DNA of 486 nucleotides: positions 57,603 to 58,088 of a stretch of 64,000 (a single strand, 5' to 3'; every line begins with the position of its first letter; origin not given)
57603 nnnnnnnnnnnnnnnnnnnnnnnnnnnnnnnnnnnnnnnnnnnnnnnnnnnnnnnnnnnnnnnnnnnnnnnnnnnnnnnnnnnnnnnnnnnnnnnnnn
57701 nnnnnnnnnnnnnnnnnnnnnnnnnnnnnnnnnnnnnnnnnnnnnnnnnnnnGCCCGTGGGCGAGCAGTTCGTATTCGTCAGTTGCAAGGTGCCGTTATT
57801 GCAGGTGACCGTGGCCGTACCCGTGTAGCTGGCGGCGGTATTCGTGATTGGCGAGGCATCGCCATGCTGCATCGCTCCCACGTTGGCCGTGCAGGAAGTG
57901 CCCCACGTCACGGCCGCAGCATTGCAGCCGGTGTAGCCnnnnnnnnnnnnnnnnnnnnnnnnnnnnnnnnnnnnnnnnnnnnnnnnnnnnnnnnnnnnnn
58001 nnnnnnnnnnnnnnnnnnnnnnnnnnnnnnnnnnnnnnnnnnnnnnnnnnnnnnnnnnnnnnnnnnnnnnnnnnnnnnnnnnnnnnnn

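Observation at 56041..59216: Recurrent four-cysteine module (C-x9-11-C-x29-C-x10-11-C) and a shared Cys-Pro C-terminus in the pilin-like proteins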

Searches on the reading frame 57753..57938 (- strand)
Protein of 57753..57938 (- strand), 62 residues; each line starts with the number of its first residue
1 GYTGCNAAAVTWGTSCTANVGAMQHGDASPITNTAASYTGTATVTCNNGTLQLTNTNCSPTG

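Call 19: search_protein_representatives(alignment_id=A1)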
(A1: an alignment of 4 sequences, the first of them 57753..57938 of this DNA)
Query: 4 sequences, 62 profile positions. Proteins with E-value up to 0.001 (for the whole library): 309; up to 1e-10: 121; up to 1e-30: 31. The best 150 are listed.
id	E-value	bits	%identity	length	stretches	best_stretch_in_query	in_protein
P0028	2.7e-91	315.7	-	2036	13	3-60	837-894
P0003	2.5e-79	277.3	-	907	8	3-60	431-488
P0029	1.3e-69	246.2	-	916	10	4-59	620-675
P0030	2.7e-67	238.8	-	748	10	4-58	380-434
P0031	8.5e-65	230.8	-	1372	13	3-59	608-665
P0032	1.0e-62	224.2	-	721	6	3-60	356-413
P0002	5.9e-62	221.7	-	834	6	4-60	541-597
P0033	7.4e-59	211.7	-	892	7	3-61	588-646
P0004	8.0e-54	195.6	-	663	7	4-60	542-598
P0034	2.3e-51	187.8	-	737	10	5-60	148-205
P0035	6.4e-47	173.5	-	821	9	4-59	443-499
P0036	1.3e-44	166.2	-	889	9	3-60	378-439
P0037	3.1e-44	164.9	-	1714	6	4-62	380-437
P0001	8.3e-44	163.6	-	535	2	1-62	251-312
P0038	5.5e-42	157.7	-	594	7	4-60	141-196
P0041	1.4e-39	150.0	-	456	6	3-59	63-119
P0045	3.7e-37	142.3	-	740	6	4-59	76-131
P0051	8.8e-32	125.0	-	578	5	5-58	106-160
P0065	1.6e-20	89.0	-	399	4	5-58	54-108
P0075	9.0e-18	80.2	-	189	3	4-58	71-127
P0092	1.2e-15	73.4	-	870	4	5-59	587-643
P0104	2.9e-14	68.9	-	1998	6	4-55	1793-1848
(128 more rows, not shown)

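Call 35: find_homologous_proteins(query=A4, max_evalue=0.00001)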
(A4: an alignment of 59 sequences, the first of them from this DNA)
Query A4 (59 sequences): 514 candidates shared short words with the query, none scored E <= 0.00001.

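Call 39: predict_structure(alignment_id=A4)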
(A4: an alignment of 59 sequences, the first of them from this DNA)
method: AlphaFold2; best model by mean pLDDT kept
length: 62 residues; sequences in the alignment: 59
mean_pLDDT: 95.6   pTM: 0.76
mean pLDDT of the five models: 95.6, 93.9, 93.0, 91.6, 90.0
residues with pLDDT >= 90: 58; 70-90: 4; 50-70: 0; < 50: 0
segments of 3 or more residues with pLDDT < 50: none
pLDDT, mean of each block of 10 residues (from residue 1): 92 96 97 96 97 97 87
secondary structure, 60 per line:
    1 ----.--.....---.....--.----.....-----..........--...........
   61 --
elements in order: E8-12 E16-20 E28-32 E38-47 E50-60

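Call 48: search_solved_structures(query=A4, max_evalue=10, show_alignments=3)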
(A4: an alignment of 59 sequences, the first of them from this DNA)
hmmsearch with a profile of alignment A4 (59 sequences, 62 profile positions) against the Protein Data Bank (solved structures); distinct sequences matched with E-value up to 10: 2.
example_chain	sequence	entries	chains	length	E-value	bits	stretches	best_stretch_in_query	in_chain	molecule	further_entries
4zno_A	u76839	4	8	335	0.21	15.1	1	37-54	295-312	Natterin-like protein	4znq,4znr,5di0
8cmt_C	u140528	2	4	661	0.7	13.5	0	38-58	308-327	Coagulation factor XIII B chain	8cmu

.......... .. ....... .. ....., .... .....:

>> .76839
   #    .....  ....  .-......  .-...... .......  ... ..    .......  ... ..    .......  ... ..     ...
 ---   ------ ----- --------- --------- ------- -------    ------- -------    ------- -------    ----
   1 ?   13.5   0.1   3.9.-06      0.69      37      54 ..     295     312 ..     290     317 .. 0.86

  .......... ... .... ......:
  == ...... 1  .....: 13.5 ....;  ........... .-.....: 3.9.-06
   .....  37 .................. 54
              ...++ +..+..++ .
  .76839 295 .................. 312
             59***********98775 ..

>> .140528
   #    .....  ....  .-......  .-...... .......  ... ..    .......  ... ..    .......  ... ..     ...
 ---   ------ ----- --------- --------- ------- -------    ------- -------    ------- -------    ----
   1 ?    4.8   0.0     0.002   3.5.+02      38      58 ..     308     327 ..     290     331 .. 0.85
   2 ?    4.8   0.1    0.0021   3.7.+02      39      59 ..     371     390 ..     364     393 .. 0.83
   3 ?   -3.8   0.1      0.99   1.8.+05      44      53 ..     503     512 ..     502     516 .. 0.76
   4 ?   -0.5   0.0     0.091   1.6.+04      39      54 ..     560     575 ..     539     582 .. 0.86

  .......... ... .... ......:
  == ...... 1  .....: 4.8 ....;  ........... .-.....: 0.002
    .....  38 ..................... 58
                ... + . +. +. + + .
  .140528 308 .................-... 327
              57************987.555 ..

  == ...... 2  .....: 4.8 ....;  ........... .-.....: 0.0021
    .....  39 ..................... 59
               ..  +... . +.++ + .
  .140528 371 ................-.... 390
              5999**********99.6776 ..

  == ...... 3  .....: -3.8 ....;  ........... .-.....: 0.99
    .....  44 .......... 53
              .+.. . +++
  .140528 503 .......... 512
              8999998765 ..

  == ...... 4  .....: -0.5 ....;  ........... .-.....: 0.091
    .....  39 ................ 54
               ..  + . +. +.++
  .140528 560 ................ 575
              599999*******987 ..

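Call 49: fold_search(model_id=the predicted structure, library=pdb)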
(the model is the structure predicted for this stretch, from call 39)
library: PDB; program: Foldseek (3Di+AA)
matches with E <= 10: 78; with E <= 0.001: 0
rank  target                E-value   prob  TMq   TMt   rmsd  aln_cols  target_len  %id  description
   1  9a3x_B                2.1e+00  0.05  0.26  0.20  15.5        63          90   11  Predicted model of tissue transglutaminase 2 (TG2) in complex with plasma fibronectin type I modules 2 and 3 (FNI2-3) (released 2024-02-02)
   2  2cku_MODEL_1_A        2.6e+00  0.06  0.29  0.24  16.6        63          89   14  Solution structure of 2F13F1 from human fibronectin (released 2007-04-03)
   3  8r3l_C                3.1e+00  0.16  0.44  0.05   9.6        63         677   14  Influenza A/H7N9 polymerase in pre-initiation state, intermediate conformation (I) with PB2-C(I), ENDO(T), and Pol II  (released 2024-02-21)
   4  7nft_A                3.2e+00  0.16  0.44  0.19   9.5        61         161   15  Fujian capbinding domain in complex with Nb8208 (released 2021-12-01)
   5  8z9h_C                3.4e+00  0.15  0.42  0.04  13.3        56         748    9  Cryo-EM structure of Thogoto virus polymerase in a transcription elongation-reception conformation (released 2024-05-29)
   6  8z9r_C                3.4e+00  0.14  0.44  0.05  12.7        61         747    8  Cryo-EM structure of Thogoto virus polymerase in a replication elongation-reception conformation (released 2024-05-29)
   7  9oty_A                3.4e+00  0.09  0.34  0.04  11.0        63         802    8  DDB1-CRBN with CK1 alpha, SB-405483, and DEG-47: composite map and model submission (released 2025-11-19)
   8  4chf_A                3.8e+00  0.16  0.43  0.19  13.4        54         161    7  Crystal structure of the putative cap-binding domain of the PB2 subunit of Thogoto virus polymerase (form 2) (released 2014-02-05)
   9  6ybt_1                4.0e+00  0.15  0.42  0.06   9.5        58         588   14  Structure of a human 48S translational initiation complex - eIF3bgi (released 2020-09-16)
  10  6v09_A                4.5e+00  0.16  0.45  0.13   4.6        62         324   14  Crystal structure of human recombinant Beta-2 glycoprotein I short tag (ST-B2GPI) (released 2020-06-17)
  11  8oz0_I                4.5e+00  0.15  0.41  0.06   7.6        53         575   15  Structure of a human 48S translation initiation complex with eIF4F and eIF4A (released 2024-02-07)
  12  6r2n_B                4.7e+00  0.38  0.50  0.07   1.5        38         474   13  Crystal structure of KlGlk1 glucokinase from Kluyveromyces lactis (released 2019-10-16)
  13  6x89_S2               4.7e+00  0.09  0.33  0.08   4.0        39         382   10  Vigna radiata mitochondrial complex I* (released 2020-09-02)
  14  5epi_W                4.7e+00  0.08  0.33  0.04   9.5        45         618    9  CRYSTAL STRUCTURE OF INFLUENZA B POLYMERASE WITH BOUND 5' CRNA EXHIBITS A NOVEL DOMAIN ARRANGEMENT (released 2016-01-13)
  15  5epi_G                4.7e+00  0.08  0.33  0.03   9.6        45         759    9  CRYSTAL STRUCTURE OF INFLUENZA B POLYMERASE WITH BOUND 5' CRNA EXHIBITS A NOVEL DOMAIN ARRANGEMENT (released 2016-01-13)
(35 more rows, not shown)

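Call 50: search_protein_families(library=pfam, proteins=[P0028, P0029, P0031, P0051, P0045, P0041, P0065, P0075, P0104, P0092], max_evalue=0.01)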
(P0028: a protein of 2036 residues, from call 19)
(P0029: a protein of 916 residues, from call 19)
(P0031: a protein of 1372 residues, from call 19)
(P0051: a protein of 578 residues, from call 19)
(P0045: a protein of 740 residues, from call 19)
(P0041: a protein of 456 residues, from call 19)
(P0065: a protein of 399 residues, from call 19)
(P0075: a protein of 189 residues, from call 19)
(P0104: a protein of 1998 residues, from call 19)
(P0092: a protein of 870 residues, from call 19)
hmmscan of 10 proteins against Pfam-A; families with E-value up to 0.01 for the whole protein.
P0028 (2036 aa): 1 family
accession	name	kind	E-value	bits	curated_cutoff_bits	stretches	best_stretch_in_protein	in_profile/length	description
PF00200.28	Disintegrin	-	9.5e-07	29.9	35.1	2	527-553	48-74/75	Disintegrin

P0029 (916 aa): 0 families

P0031 (1372 aa): 0 families

P0051 (578 aa): 0 families

P0045 (740 aa): 3 families
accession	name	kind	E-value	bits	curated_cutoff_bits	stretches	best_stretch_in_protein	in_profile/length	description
PF00415.24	RCC1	-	1.1e-49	167.2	21.7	7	690-737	2-50/50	Regulator of chromosome condensation (RCC1) repeat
PF25390.1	WD40_RLD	-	1.6e-44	153.2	150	2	529-735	152-362/363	RCC1-like domain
PF13540.12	RCC1_2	-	3.3e-17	62.2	22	2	572-599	2-30/30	Regulator of chromosome condensation (RCC1) repeat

P0041 (456 aa): 0 families

P0065 (399 aa): 1 family
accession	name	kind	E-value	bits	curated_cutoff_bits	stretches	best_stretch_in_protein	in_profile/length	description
PF08447.18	PAS_3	-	0.0027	18.4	25.6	0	203-236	47-79/89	PAS fold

P0075 (189 aa): 0 families

P0104 (1998 aa): 2 families
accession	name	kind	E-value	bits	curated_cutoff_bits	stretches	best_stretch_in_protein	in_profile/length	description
PF14312.12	FG-GAP_2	-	6.2e-155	503.8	23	18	1491-1526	15-49/49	FG-GAP repeat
PF19023.6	DUF5749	-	0.0079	16.7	28.2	0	491-536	8-53/78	Family of unknown function (DUF5749)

P0092 (870 aa): 3 families
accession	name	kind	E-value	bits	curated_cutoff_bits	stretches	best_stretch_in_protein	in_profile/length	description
PF25059.1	FN3_DSCAM-DSCAML_C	-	2.3e-08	34.7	39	0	378-423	22-70/89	DSCAM/DSCAML C-terminal Fn3-like domain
PF00041.27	fn3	-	9.9e-07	29.3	25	0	375-428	28-79/84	Fibronectin type III domain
PF21605.3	CRLF2-like_D2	-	4.1e-06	27.2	27.3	1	365-419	15-71/94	Cytokine receptor-like factor 2-like, D2 domain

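Call 70: find_homologous_proteins(query=P0029, max_evalue=0.00001)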
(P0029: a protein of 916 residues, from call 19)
Query P0029 (916 aa): 32 proteins with E <= 0.00001 among 8000 candidates.
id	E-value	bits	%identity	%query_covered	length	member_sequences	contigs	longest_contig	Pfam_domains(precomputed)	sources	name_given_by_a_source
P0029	0.0e+0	1986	100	100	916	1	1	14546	-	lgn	-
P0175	0.0e+0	1017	61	73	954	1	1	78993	-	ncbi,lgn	-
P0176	7.3e-127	443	41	72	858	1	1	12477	-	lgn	-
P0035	4.4e-126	441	43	67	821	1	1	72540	PF22352.3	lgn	-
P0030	1.1e-123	433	39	72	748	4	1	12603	-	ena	-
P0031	3.0e-102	362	33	67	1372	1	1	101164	-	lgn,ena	-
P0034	1.2e-68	251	34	67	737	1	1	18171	-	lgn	-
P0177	1.1e-58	218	35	54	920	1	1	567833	-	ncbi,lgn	-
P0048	4.6e-49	186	39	47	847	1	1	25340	-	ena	-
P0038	1.9e-48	184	38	44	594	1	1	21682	-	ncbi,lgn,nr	ncbi:MAG: hypothetical protein E6Q76_05585 [Rhizobium sp.]|nr:MAG: hypothetical protein E6Q76_05585 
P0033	4.9e-48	182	41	49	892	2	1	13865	PF00090.26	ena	-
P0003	1.1e-45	175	36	64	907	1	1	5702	-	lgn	-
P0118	4.3e-35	140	42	29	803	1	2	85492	-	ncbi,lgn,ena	-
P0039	2.0e-33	134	34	44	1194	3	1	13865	-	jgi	jgi:hypothetical protein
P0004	1.7e-30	124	34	39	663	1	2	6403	-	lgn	-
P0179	6.6e-28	116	33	41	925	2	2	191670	PF00415.25,PF25390.2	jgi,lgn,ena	jgi:hypothetical protein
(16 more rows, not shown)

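Call 71: find_encoding_contigs(protein=P0175, flank=8000, max_places=2)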
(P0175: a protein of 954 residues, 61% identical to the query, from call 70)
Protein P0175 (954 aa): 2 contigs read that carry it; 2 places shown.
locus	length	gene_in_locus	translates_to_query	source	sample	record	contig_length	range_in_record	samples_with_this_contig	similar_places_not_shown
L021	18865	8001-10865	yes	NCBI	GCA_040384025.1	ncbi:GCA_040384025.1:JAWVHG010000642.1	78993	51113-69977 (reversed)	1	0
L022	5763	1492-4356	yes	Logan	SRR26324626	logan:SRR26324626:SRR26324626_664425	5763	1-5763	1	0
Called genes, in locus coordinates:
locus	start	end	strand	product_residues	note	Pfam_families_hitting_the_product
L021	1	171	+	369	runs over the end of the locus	-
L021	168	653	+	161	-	-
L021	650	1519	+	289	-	-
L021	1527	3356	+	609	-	PF00437:T2SSE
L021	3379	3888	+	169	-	-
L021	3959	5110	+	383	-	PF00482:T2SSF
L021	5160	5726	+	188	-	-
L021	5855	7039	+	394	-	-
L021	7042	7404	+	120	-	-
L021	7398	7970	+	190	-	-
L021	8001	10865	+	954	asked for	-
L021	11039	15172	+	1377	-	PF01835:MG2 (faint), PF02369:Big_1 (weak), PF09134:Invasin_D3 (faint), PF17789:MG4 (faint), PF02369:Big_1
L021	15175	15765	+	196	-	-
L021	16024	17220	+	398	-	PF04381:RdgC, PF09397:FtsK_gamma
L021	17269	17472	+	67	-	-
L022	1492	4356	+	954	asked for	-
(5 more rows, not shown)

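Call 72: find_encoding_contigs(protein=P0031, flank=10000, max_places=2)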
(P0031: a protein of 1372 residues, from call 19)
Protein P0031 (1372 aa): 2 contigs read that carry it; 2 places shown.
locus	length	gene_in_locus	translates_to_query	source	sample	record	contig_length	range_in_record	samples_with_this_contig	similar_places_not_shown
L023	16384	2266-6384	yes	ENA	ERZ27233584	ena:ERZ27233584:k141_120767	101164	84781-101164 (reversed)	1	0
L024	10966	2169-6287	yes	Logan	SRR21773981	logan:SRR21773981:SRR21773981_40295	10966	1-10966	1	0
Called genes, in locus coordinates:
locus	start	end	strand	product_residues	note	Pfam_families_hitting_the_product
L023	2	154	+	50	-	?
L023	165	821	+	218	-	PF00912:Transgly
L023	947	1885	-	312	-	PF01079:Hint (weak), PF05203:Hom_end_hint (weak), PF14623:Vint (weak), PF14890:Intein_splicing (faint)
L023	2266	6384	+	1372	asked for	-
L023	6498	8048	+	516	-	PF01564:Spermine_synth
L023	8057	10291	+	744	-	-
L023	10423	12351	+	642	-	PF00012:HSP70, PF06723:MreB_Mbl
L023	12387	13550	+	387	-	PF00226:DnaJ, PF01556:DnaJ_C, PF00684:DnaJ_CXXCXGXG, PF27439:DnaJ_C_2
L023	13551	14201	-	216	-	-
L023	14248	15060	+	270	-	PF01113:DapB_N, PF05173:DapB_C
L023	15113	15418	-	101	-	-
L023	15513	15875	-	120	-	-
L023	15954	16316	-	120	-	-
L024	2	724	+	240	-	?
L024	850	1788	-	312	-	PF01079:Hint (weak), PF05203:Hom_end_hint (weak), PF14623:Vint (weak), PF14890:Intein_splicing (faint)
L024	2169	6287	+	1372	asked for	-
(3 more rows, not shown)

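Call 82: find_encoding_contigs(protein=P0035, flank=10000, max_places=1)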
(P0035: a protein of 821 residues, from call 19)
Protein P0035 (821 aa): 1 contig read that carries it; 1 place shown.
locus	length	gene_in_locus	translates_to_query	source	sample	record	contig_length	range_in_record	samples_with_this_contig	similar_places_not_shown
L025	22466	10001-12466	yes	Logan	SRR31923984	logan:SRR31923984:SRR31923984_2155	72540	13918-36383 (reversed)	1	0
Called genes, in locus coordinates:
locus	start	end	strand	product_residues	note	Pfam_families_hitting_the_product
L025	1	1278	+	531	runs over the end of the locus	PF00263:Secretin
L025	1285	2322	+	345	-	-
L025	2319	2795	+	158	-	-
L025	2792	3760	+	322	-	-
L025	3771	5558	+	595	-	PF00437:T2SSE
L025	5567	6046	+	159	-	-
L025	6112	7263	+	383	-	PF00482:T2SSF (faint)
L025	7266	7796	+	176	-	-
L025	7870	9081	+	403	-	-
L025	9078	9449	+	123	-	-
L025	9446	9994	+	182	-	-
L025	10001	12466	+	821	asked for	PF22352:K319L-like_PKD (faint)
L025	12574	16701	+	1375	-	PF02369:Big_1, PF09134:Invasin_D3 (faint), PF17789:MG4 (faint), PF02369:Big_1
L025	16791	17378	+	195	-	-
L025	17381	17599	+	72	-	-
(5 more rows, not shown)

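Call 83: find_encoding_contigs(protein=P0038, flank=10000, max_places=1)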
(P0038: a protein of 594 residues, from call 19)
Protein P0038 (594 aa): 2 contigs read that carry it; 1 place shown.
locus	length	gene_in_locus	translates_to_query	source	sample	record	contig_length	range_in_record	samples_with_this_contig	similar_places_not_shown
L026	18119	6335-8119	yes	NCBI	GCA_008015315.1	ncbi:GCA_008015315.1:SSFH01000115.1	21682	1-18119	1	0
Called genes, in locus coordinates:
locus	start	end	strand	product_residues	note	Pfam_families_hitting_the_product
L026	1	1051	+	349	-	PF00437:T2SSE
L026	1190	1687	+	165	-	-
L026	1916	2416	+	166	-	-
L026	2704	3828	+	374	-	PF00482:T2SSF (faint)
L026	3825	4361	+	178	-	-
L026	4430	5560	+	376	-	-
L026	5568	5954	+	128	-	-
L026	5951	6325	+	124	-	-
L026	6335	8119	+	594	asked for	-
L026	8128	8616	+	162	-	-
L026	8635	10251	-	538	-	PF01368:DHH, PF17768:RecJ_OB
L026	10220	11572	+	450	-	PF10263:SprT-like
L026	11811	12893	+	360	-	-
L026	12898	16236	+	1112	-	PF02369:Big_1 (faint)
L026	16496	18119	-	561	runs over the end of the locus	PF13582:Reprolysin_3 (weak), PF03160:Calx-beta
